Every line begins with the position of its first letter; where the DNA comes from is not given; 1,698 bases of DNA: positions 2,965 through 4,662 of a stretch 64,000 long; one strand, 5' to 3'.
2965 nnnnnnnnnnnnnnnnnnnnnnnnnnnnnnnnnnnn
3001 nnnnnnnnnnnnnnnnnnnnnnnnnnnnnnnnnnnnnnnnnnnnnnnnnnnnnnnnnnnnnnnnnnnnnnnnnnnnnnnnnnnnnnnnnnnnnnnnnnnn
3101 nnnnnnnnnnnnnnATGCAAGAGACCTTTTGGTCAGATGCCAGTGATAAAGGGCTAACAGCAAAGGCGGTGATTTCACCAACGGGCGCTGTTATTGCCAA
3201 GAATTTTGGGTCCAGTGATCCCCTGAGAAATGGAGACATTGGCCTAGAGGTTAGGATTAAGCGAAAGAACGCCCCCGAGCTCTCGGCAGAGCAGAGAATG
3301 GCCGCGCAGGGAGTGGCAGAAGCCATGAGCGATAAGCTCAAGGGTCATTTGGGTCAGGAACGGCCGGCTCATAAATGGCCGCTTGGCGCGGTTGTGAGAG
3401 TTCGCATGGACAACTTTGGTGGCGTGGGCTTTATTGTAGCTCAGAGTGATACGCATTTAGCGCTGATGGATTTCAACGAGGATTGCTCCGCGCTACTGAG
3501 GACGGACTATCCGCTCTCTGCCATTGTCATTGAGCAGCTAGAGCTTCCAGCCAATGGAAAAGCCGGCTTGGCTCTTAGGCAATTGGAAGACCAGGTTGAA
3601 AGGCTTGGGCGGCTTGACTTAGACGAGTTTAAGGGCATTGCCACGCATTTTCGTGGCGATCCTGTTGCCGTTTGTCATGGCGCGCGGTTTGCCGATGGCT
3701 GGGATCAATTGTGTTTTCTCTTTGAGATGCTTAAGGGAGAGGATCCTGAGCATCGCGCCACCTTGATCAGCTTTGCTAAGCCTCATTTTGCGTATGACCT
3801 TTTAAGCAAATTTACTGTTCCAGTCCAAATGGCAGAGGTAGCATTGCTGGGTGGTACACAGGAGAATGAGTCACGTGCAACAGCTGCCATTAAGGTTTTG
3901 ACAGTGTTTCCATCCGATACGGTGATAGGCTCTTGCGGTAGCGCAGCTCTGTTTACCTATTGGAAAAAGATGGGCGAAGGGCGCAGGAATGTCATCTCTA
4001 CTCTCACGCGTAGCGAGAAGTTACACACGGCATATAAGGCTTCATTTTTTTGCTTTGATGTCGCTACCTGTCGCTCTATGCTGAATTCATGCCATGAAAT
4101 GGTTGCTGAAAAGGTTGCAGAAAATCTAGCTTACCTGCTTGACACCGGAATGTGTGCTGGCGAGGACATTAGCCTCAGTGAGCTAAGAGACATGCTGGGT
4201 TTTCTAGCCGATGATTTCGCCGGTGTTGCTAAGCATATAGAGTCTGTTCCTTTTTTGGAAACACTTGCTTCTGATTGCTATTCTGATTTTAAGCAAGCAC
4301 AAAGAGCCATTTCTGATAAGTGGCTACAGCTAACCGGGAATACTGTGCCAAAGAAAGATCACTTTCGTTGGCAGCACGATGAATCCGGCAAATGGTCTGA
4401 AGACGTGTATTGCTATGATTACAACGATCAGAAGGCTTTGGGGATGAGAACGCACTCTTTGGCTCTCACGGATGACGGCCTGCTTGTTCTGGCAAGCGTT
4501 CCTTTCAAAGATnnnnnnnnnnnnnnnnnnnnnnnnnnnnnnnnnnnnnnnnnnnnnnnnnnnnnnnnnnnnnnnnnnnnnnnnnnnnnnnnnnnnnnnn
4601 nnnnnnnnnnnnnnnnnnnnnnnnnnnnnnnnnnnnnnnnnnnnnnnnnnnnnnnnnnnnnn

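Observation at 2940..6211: Tandem paralog pair, each preceded by a duplicated, highly conserved ~135-nt leader carrying two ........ boxes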

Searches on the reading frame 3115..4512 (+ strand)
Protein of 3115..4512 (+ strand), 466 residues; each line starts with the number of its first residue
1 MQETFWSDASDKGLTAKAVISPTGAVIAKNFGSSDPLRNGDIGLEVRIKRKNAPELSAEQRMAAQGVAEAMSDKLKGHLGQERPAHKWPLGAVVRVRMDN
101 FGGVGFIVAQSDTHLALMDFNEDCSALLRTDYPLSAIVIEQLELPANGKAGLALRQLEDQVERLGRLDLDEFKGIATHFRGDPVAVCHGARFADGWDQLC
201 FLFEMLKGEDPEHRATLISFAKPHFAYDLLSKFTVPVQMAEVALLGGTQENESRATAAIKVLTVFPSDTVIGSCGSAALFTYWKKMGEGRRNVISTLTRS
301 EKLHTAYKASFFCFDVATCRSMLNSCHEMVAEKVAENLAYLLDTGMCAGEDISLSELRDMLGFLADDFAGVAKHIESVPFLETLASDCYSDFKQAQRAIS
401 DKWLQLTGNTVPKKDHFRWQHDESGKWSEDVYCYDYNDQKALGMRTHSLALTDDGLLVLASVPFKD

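Call 12: search_protein_families(library=pfam, proteins=[window:3115-4512:+], max_evalue=0.01)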
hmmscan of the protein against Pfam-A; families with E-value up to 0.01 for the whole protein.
window:3115-4512:+ (466 aa): 0 families

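Call 16: find_homologous_proteins(query=window:3115-4512:+)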
Query window:3115-4512:+ (466 aa): 1 proteins with E <= 0.001 among 8000 candidates.
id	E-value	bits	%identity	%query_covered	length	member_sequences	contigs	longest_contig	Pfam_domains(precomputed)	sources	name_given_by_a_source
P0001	0.0e+0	1068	100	100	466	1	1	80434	-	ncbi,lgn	-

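Call 18: find_encoding_contigs(protein=P0001, flank=10000, max_places=6)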
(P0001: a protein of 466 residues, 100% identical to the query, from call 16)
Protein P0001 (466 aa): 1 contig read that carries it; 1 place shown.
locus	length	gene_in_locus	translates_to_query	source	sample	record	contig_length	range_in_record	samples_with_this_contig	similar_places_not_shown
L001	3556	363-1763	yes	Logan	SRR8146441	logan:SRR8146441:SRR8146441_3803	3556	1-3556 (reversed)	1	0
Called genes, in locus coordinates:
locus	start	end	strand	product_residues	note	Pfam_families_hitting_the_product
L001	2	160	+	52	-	?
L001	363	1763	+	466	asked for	-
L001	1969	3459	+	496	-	-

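Call 31: search_protein_representatives(alignment_id=A3)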
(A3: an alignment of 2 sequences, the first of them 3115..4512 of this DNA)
Query: 2 sequences, 510 profile positions. Proteins with E-value up to 0.001 (for the whole library): 53; up to 1e-10: 33; up to 1e-30: 3. The best 53 are listed.
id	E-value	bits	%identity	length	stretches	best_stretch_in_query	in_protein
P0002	3.0e-285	963.5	-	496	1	1-510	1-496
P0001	3.4e-256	867.7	-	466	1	1-498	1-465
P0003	1.7e-113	396.8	-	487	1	1-472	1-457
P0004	5.6e-21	91.7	-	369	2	3-168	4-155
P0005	3.5e-20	89.0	-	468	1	3-424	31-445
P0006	7.4e-19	84.7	-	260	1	1-96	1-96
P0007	9.9e-19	84.2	-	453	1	1-164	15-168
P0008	2.5e-18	82.9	-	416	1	2-111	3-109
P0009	3.8e-18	82.3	-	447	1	1-169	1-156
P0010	1.4e-17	80.4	-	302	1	2-124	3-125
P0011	2.9e-17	79.4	-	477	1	2-115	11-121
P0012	2.4e-16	76.4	-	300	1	4-183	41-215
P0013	2.8e-16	76.1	-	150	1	1-102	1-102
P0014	3.4e-15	72.6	-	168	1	1-83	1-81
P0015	3.4e-15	72.6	-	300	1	1-107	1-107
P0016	1.1e-14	70.8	-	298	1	4-119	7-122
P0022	1.6e-13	67.1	-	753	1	12-97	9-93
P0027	5.6e-12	62.0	-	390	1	1-165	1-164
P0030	9.5e-12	61.2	-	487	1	1-120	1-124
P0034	3.8e-10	55.9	-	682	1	3-95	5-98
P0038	1.8e-08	50.4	-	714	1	17-118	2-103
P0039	2.5e-08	49.9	-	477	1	3-97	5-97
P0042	9.7e-08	48.0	-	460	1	5-166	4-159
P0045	7.7e-07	45.0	-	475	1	6-145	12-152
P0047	2.7e-06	43.2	-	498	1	6-141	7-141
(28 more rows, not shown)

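Call 37: find_encoding_contigs(protein=P0003, flank=10000, max_places=6)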
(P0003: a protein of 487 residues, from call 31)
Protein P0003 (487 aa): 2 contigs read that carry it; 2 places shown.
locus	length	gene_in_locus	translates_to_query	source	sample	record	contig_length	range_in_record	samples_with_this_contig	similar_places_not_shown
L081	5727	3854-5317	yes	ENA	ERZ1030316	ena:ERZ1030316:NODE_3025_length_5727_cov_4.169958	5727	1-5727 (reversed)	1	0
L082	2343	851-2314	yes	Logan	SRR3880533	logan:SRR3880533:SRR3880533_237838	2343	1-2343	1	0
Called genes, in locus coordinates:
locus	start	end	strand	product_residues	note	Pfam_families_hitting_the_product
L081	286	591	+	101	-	-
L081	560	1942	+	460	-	-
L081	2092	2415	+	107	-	-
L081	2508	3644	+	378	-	PF04055:Radical_SAM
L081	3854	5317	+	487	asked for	-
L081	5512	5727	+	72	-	?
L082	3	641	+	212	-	?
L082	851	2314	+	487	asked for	-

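Call 41: find_encoding_contigs(protein=P0004, flank=4000, max_places=4)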
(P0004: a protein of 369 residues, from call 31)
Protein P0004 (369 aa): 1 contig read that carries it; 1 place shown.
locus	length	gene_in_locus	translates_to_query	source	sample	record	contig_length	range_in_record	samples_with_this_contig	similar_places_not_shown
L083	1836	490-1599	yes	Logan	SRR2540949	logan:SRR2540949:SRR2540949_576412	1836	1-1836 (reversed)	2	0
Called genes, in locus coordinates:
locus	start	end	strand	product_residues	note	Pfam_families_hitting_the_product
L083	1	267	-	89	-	?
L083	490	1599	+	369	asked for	-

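Call 42: find_encoding_contigs(protein=P0006, flank=4000, max_places=4)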
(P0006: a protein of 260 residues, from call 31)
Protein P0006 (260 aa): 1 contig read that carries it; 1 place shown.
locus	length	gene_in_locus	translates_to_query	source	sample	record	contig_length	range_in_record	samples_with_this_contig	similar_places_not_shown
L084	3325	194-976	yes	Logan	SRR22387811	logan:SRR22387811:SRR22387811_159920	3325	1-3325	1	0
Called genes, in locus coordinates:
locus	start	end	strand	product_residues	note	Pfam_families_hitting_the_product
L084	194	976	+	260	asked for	-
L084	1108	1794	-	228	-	-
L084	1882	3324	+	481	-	?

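Call 43: find_encoding_contigs(protein=P0009, flank=4000, max_places=4)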
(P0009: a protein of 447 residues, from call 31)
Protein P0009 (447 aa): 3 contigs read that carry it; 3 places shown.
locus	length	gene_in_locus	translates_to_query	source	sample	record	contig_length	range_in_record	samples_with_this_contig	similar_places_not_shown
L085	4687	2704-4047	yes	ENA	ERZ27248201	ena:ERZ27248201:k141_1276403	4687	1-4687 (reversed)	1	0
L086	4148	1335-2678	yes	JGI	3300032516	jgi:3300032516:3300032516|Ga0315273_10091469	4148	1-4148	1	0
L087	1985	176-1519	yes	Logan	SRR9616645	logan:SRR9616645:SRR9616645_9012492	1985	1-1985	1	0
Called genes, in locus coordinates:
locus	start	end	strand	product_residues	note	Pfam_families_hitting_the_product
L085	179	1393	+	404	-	PF13439:Glyco_transf_4 (weak), PF00534:Glycos_transf_1, PF20706:GT4-conflict, PF13692:Glyco_trans_1_4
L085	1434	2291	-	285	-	-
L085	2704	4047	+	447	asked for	-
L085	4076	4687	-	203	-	?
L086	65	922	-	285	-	-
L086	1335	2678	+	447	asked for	-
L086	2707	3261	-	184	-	PF01541:GIY-YIG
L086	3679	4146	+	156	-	?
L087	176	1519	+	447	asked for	-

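Call 51: find_encoding_contigs(protein=P0005, flank=4000, max_places=4)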
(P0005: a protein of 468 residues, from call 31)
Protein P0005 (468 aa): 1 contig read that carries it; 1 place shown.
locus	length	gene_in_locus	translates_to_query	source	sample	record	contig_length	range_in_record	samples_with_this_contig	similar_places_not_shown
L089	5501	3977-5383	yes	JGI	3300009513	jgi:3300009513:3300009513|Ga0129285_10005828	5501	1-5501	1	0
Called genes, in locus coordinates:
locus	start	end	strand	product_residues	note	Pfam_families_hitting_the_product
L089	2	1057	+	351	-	?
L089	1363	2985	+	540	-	PF02729:OTCace_N, PF00185:OTCace, PF01948:PyrI (weak)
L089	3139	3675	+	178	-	PF00156:Pribosyltran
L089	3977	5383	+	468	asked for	-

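Call 52: find_encoding_contigs(protein=P0008, flank=4000, max_places=4)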
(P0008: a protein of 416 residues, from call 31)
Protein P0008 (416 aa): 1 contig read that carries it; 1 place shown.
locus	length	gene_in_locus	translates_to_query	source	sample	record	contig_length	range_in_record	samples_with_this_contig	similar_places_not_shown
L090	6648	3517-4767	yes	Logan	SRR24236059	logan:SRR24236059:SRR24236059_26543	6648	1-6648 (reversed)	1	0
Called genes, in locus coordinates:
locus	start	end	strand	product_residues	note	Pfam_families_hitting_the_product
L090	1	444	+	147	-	?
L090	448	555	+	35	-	-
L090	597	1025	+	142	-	-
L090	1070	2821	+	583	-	PF01368:DHH, PF02272:DHHA1, PF17768:RecJ_OB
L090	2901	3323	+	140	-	PF00075:RNase_H, PF13456:RVT_3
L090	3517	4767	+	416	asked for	-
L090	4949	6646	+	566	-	?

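Call 56: find_encoding_contigs(protein=P0011, flank=3000, max_places=4)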
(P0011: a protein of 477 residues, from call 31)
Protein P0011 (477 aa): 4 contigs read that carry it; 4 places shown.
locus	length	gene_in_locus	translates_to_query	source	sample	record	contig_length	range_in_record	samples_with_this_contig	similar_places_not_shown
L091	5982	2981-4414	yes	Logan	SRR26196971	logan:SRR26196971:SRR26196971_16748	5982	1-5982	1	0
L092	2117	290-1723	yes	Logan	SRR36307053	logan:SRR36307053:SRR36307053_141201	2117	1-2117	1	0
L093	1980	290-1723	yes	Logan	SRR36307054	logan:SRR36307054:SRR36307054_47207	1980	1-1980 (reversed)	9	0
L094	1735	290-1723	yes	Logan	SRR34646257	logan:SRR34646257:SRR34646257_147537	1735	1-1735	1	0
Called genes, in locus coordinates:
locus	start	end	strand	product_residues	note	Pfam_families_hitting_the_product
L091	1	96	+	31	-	?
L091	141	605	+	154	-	-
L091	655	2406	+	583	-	PF01368:DHH, PF02272:DHHA1, PF17768:RecJ_OB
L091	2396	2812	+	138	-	PF00075:RNase_H, PF13456:RVT_3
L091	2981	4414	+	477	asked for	-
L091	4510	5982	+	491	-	?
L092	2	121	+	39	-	?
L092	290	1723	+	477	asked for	-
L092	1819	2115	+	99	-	?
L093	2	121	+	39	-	?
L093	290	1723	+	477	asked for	-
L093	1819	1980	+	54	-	?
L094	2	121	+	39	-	?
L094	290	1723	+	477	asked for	-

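Call 57: find_encoding_contigs(protein=P0016, flank=3000, max_places=4)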
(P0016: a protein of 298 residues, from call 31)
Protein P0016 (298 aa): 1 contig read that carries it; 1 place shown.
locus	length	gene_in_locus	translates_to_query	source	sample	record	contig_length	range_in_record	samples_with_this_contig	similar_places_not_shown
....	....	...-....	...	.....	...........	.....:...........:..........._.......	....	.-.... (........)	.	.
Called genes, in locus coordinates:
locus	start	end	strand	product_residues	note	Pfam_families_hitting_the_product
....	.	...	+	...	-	?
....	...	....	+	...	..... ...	-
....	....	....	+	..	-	-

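Call 58: find_encoding_contigs(protein=P0007, flank=3000, max_places=4)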
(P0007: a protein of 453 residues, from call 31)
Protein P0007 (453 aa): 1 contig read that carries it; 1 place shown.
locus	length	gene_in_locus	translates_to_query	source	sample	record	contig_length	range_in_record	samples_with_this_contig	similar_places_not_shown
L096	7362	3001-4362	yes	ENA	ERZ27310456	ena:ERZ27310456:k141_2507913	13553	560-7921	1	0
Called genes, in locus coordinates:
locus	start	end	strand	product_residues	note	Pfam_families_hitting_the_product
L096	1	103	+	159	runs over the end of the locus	-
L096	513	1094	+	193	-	-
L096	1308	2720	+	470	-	-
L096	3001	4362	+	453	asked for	-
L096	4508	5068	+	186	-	PF08207:EFP_N, PF01132:EFP, PF09285:Elong-fact-P_C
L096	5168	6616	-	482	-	-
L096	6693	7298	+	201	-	-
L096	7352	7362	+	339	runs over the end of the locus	PF13310:Virulence_RhuM, PF02661:Fic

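Call 83: search_protein_families(library=ncbifam, proteins=[P0001, P0002, P0003, P0008, P0009, P0022, P0038], max_evalue=0.01)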
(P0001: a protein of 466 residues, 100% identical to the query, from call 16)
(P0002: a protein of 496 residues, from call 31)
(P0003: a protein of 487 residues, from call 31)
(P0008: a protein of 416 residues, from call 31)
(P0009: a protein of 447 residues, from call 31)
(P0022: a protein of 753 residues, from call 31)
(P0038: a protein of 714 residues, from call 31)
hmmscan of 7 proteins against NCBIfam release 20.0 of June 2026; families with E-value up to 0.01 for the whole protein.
P0001 (466 aa): 0 families

P0002 (496 aa): 0 families

P0003 (487 aa): 0 families

P0008 (416 aa): 0 families

P0009 (447 aa): 0 families

P0022 (753 aa): 0 families

P0038 (714 aa): 0 families

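Call 84: search_protein_families(library=padloc, proteins=[P0001, P0002, P0003, P0008, P0009, P0022, P0038], max_evalue=0.01)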
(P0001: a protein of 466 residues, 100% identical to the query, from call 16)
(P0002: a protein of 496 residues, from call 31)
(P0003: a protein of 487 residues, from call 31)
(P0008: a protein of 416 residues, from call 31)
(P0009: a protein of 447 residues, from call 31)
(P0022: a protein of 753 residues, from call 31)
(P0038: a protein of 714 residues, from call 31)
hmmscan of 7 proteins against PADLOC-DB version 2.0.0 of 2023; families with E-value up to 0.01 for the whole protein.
P0001 (466 aa): 0 families

P0002 (496 aa): 0 families

P0003 (487 aa): 0 families

P0008 (416 aa): 0 families

P0009 (447 aa): 0 families

P0022 (753 aa): 0 families

P0038 (714 aa): 0 families

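Call 92: find_homologous_proteins(query=P0002, max_evalue=0.001)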
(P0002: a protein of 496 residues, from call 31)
Query P0002 (496 aa): 2 proteins with E <= 0.001 among 8000 candidates.
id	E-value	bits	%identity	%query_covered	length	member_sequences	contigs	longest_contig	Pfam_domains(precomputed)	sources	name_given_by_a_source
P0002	0.0e+0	1136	100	100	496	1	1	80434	-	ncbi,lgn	-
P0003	1.8e-124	434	44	98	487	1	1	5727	-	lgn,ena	-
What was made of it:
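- Tried and rejected: Queries A and B returned only themselves and P0003 (calls 16, 92).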

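Call 94: find_encoding_contigs(protein=P0047, flank=3000, max_places=4)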
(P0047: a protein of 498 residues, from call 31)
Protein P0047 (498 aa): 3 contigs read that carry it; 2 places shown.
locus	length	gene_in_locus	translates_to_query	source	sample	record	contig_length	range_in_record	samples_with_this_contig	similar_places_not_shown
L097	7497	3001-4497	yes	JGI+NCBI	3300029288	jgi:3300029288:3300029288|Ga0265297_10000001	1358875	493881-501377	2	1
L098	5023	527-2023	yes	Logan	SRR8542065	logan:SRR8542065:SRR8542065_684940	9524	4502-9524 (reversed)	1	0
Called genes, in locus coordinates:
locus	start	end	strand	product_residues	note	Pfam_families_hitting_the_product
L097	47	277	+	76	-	-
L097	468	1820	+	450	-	-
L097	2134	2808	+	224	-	PF00730:HhH-GPD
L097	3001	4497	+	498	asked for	-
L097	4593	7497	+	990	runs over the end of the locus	PF00580:UvrD-helicase, PF01443:Viral_helicase1 (faint), PF13245:AAA_19, PF13604:AAA_30 (faint), PF13361:UvrD_C, PF13538:UvrD_C_2 (faint), PF12705:PDDEXK_1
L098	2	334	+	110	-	?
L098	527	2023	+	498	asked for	-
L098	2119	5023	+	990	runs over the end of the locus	PF00580:UvrD-helicase, PF01443:Viral_helicase1 (faint), PF13245:AAA_19, PF13604:AAA_30 (faint), PF13361:UvrD_C, PF13538:UvrD_C_2 (faint), PF12705:PDDEXK_1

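Call 95: find_encoding_contigs(protein=P0022, flank=3000, max_places=4)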
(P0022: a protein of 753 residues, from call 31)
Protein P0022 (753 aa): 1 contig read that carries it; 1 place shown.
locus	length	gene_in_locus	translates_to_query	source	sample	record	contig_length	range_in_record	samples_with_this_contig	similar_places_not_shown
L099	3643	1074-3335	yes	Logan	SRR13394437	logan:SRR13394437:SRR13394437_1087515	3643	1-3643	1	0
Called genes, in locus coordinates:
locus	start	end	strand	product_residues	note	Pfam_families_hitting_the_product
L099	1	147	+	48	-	?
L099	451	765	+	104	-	-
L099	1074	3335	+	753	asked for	-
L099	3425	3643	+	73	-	?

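Call 102: search_protein_families(library=pfam, proteins=[P0034, P0038, P0039, P0022, P0030, P0045, P0047, P0042, P0027, P0007], max_evalue=0.01)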
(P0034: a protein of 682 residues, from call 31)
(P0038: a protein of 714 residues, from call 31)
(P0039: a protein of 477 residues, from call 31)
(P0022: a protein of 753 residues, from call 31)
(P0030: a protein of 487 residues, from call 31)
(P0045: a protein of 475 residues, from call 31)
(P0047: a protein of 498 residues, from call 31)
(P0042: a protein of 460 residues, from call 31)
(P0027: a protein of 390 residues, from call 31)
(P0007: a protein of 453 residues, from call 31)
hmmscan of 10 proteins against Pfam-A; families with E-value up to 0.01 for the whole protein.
P0034 (682 aa): 0 families

P0038 (714 aa): 0 families

P0039 (477 aa): 0 families

P0022 (753 aa): 0 families

P0030 (487 aa): 0 families

P0045 (475 aa): 0 families

P0047 (498 aa): 0 families

P0042 (460 aa): 0 families

P0027 (390 aa): 0 families

P0007 (453 aa): 1 family
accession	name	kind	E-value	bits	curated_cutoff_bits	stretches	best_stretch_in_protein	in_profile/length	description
PF09378.16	HAS-barrel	-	0.0047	17.4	25.2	0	82-126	6-49/90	HAS barrel domain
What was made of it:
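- No Pfam, NCBIfam or PADLOC domain (calls 12, 83, 84, 102).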

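Call 106: predict_structure(alignment_id=A12)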
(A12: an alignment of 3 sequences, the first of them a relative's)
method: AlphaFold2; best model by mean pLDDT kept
length: 496 residues; sequences in the alignment: 3
mean_pLDDT: 60.7   pTM: 0.43
mean pLDDT of the five models: 60.7, 60.7, 58.8, 56.9, 55.1
residues with pLDDT >= 90: 0; 70-90: 134; 50-70: 261; < 50: 101
segments of 3 or more residues with pLDDT < 50: 1-4, 8-12, 31-33, 76-86, 123-128, 272-283, 334-366, 384-386, 482-496
pLDDT, mean of each block of 10 residues (from residue 1): 46 56 53 52 57 57 57 51 48 71 75 75 51 72 60 59 66 65 69 54 67 73 75 83 82 80 81 39 55 74 68 66 59 44 41 38 44 54 53 62 57 71 76 70 70 59 60 61 39 32
secondary structure, 60 per line:
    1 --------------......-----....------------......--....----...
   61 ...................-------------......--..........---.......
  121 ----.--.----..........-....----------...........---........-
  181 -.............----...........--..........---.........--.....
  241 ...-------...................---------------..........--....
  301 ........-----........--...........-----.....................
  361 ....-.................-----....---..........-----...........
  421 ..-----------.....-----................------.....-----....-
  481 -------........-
elements in order: E15-20 E26-29 E42-47 H50-53 H58-79 E93-98 E101-110 E114-120 E133-139 E144-147 H158-168 H172-179 H182-194 H199-209 H212-221 H225-233 H236-243 H251-269 H285-294 H297-308 H314-321 H324-334 H340-364 H366-382 H388-391 H395-404 H410-422 E434-438 E444-449 H450-459 E466-470 E476-479 H488-495
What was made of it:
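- Tried and rejected: Full-length model of B. Too poor to search with, pLDDT 61 (call 106).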
